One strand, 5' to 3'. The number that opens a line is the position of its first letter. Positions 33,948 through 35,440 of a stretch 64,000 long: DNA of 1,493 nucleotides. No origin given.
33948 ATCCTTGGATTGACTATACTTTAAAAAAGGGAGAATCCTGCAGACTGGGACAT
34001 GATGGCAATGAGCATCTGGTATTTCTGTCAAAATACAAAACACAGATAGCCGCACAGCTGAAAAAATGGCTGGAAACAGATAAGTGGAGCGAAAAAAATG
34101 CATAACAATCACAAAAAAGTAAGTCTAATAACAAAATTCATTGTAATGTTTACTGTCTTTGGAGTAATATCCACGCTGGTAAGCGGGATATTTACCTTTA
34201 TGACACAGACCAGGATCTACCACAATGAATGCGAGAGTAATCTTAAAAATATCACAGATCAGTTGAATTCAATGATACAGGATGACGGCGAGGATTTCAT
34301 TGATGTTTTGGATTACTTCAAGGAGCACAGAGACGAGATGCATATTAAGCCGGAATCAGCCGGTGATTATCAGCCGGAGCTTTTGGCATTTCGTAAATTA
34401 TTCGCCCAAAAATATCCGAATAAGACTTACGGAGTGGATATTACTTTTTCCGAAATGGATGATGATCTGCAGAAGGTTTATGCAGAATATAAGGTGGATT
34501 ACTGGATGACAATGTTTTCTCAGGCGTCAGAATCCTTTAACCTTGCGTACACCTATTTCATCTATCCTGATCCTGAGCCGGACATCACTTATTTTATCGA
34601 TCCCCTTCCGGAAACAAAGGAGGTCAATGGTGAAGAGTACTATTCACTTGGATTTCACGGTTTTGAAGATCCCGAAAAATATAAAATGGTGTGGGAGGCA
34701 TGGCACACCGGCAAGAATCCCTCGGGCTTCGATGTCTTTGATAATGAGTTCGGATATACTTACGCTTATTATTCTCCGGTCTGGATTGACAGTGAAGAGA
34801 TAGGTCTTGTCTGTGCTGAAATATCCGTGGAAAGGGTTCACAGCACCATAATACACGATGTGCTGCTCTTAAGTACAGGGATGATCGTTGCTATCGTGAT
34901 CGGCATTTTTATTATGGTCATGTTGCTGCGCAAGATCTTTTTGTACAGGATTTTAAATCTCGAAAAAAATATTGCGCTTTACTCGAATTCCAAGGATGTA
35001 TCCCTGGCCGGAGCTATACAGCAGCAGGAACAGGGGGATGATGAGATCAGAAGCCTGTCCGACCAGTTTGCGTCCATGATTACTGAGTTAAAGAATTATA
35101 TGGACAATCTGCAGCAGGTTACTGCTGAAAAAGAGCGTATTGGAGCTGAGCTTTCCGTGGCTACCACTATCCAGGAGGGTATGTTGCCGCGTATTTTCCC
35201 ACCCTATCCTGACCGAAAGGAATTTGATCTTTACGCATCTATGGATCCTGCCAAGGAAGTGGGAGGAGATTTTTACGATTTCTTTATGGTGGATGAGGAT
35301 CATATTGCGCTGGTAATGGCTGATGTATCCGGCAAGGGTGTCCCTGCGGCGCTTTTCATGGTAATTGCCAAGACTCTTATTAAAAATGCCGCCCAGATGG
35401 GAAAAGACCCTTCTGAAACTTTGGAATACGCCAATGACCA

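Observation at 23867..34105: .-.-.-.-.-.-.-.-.-TE synthetase predicting an L-D-L tripeptide with specificity codes I cannot assign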

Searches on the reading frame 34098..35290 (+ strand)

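Call 41: search_protein_families(library=pfam, proteins=[window:34098-35290:+], max_evalue=10)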
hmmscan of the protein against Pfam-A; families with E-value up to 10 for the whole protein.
window:34098-35290:+ (397 aa): 6 families
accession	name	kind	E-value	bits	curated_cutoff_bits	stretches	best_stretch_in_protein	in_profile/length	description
PF10473.14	CENP-F_leu_zip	-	0.0086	16.6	34.5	1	284-352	25-89/140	Leucine-rich repeats of kinetochore protein Cenp-F/LEK1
PF18186.6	SLATT_4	-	0.021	15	27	1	292-353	71-132/165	SMODS and SLOG-associating 2TM effector domain family 4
PF13273.12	DUF4064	-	0.03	15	32.1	2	245-277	50-82/102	Protein of unknown function (DUF4064)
PF04711.18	ApoA-II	-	0.096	13.6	27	0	43-77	59-93/99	Apolipoprotein A-II (ApoA-II)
PF20136.4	DUF6526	-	0.88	10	23.7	0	5-55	40-90/145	Family of unknown function (DUF6526)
PF13102.12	Phage_int_SAM_5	-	1.5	9.7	22.3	1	69-131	1-57/98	Phage integrase SAM-like domain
